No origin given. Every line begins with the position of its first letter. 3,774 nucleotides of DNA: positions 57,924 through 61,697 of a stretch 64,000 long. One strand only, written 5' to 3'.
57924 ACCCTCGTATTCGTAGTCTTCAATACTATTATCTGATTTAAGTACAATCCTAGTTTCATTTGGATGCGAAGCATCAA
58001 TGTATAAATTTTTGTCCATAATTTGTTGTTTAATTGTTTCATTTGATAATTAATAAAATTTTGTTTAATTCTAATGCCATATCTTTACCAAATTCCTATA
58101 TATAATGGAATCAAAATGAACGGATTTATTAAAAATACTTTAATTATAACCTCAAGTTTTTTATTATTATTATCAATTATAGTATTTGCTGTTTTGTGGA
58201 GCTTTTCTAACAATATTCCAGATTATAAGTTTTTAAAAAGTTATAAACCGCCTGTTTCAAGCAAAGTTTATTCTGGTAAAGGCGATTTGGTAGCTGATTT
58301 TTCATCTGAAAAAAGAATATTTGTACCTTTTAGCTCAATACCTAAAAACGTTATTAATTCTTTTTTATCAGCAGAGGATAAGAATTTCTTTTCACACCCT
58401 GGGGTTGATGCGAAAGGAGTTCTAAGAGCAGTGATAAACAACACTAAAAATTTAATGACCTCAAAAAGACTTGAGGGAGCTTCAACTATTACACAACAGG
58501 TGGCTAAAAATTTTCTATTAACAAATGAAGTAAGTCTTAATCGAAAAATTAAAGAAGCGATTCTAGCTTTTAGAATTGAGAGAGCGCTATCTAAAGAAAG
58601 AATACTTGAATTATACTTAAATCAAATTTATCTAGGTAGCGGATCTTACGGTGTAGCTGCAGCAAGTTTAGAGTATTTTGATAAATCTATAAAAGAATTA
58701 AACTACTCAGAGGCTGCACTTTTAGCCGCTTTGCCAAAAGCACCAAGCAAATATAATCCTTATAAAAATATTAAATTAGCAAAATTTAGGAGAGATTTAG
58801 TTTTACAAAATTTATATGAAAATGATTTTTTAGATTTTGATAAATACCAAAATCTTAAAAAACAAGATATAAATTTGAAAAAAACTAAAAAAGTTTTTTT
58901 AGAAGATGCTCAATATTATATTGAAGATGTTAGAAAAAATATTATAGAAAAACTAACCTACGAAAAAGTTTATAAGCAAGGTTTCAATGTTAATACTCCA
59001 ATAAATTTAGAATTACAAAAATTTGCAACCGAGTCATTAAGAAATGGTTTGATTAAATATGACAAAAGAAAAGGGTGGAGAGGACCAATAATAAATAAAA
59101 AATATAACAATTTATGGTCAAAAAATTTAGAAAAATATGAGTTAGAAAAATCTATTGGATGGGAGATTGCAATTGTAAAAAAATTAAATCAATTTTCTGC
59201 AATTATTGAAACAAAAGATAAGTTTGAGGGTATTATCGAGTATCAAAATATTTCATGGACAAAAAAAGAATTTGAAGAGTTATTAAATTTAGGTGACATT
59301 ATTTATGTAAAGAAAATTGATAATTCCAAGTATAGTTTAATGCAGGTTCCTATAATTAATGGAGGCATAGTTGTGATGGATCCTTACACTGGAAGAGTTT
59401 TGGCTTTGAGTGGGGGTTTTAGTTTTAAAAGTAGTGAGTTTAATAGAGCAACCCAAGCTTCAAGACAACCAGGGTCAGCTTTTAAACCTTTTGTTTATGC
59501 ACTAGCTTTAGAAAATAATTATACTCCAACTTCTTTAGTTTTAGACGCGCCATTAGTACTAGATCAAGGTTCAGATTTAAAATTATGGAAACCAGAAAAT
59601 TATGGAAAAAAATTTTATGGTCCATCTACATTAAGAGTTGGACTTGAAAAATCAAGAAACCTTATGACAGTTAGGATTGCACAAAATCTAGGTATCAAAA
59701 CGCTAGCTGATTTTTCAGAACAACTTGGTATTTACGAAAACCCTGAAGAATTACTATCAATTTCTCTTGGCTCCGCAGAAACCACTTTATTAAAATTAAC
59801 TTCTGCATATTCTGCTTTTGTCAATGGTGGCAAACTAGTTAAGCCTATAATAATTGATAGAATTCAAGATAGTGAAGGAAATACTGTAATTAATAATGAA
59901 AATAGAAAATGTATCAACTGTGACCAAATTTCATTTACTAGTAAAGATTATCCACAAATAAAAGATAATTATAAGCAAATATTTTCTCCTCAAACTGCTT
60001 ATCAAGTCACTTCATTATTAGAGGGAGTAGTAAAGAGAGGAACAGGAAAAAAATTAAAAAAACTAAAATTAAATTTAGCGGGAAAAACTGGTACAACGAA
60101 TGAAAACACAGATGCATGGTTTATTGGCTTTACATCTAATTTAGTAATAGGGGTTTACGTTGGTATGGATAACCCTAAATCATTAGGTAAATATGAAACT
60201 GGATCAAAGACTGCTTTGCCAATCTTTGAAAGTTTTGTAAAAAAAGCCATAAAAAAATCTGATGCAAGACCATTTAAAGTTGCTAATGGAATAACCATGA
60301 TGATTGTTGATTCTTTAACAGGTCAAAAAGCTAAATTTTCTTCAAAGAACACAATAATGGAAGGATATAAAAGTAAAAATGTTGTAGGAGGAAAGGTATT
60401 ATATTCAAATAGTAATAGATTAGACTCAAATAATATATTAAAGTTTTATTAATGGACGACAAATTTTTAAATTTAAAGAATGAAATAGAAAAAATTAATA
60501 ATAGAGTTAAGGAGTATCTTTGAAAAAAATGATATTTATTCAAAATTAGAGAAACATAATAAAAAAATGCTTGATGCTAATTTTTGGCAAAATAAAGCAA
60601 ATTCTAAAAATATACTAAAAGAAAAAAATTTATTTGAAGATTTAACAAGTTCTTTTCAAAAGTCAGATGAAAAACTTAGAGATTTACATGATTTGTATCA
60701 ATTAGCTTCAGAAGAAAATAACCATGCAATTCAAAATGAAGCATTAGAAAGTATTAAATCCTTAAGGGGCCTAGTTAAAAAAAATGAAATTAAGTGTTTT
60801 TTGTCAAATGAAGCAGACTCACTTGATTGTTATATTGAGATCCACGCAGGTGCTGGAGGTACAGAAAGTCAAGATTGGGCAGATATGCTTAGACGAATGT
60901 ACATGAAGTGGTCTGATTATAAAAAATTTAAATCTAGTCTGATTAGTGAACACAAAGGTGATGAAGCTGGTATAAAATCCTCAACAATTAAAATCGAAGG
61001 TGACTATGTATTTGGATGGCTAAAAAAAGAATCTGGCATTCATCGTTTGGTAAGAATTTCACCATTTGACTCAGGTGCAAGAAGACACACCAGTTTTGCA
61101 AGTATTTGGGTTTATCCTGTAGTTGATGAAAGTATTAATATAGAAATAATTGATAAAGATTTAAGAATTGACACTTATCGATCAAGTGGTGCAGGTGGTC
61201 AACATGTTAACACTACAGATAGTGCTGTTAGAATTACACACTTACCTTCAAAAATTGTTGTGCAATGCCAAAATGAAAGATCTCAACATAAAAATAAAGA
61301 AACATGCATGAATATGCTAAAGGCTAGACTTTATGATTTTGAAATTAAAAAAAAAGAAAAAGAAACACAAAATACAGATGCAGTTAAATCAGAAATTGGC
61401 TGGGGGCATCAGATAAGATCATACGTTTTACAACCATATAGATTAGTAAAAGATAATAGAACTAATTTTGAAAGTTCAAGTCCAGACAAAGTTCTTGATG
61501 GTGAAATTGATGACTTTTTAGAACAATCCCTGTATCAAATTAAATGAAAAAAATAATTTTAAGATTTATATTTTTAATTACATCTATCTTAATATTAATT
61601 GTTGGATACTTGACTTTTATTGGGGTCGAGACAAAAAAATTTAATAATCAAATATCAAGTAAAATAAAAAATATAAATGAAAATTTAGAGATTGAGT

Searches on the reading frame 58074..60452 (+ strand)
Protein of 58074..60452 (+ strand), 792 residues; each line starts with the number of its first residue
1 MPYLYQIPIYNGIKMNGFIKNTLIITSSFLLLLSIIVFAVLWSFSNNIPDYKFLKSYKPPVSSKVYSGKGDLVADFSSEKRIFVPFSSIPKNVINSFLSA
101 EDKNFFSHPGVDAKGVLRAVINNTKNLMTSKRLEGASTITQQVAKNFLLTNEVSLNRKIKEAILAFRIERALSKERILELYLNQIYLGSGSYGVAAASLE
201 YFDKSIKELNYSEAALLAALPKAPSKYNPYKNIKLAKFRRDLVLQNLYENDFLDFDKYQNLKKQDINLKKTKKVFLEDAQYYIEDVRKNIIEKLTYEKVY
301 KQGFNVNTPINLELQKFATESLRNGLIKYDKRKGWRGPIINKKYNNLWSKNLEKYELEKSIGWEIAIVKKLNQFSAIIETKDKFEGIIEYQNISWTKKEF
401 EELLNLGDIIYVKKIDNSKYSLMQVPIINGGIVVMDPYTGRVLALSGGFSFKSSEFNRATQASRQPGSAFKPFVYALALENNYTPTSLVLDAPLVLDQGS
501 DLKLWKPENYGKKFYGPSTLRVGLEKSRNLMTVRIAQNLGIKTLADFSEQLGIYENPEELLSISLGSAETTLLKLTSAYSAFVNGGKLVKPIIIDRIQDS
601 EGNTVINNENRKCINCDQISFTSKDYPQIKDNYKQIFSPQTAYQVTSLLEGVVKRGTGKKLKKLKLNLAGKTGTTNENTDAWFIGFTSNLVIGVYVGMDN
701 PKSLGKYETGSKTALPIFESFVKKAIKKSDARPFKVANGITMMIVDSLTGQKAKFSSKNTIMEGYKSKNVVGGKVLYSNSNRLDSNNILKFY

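Call 50: search_protein_families(library=pfam, max_evalue=0.00001, proteins=[window:58074-60452:+])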
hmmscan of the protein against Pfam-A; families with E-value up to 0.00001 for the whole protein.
window:58074-60452:+ (792 aa): 3 families
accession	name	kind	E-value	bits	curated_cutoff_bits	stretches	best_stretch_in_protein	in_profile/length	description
PF00912.28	Transgly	-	8.2e-62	208.2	27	1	70-247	2-177/178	Transglycosylase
PF00905.27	Transpeptidase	-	4e-41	141.6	22.1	1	430-720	1-296/299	Penicillin binding protein transpeptidase domain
PF17092.11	PCB_OB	-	4.6e-11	43.9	27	1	335-426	1-109/111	Penicillin-binding protein OB-like domain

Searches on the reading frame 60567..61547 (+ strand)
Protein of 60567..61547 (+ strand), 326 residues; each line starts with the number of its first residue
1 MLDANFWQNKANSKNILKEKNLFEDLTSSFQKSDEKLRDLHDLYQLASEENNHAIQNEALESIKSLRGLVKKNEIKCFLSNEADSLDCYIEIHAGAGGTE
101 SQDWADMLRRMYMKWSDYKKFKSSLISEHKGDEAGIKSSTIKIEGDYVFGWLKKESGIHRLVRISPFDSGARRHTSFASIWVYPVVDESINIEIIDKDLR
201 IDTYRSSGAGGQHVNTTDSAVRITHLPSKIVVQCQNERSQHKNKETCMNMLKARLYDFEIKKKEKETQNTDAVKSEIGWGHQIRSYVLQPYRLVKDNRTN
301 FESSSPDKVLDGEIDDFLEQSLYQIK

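Call 50: search_protein_families(library=pfam, max_evalue=0.00001, proteins=[window:60567-61547:+])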
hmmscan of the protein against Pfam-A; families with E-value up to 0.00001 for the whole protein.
window:60567-61547:+ (326 aa): 2 families
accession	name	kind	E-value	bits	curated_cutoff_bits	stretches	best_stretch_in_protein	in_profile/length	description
PF03462.23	PCRF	-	8.9e-49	166.4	24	1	3-180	14-194/194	PCRF domain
PF00472.26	RF-1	-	1.1e-43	148.3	35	1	189-298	2-116/116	RF-1 domain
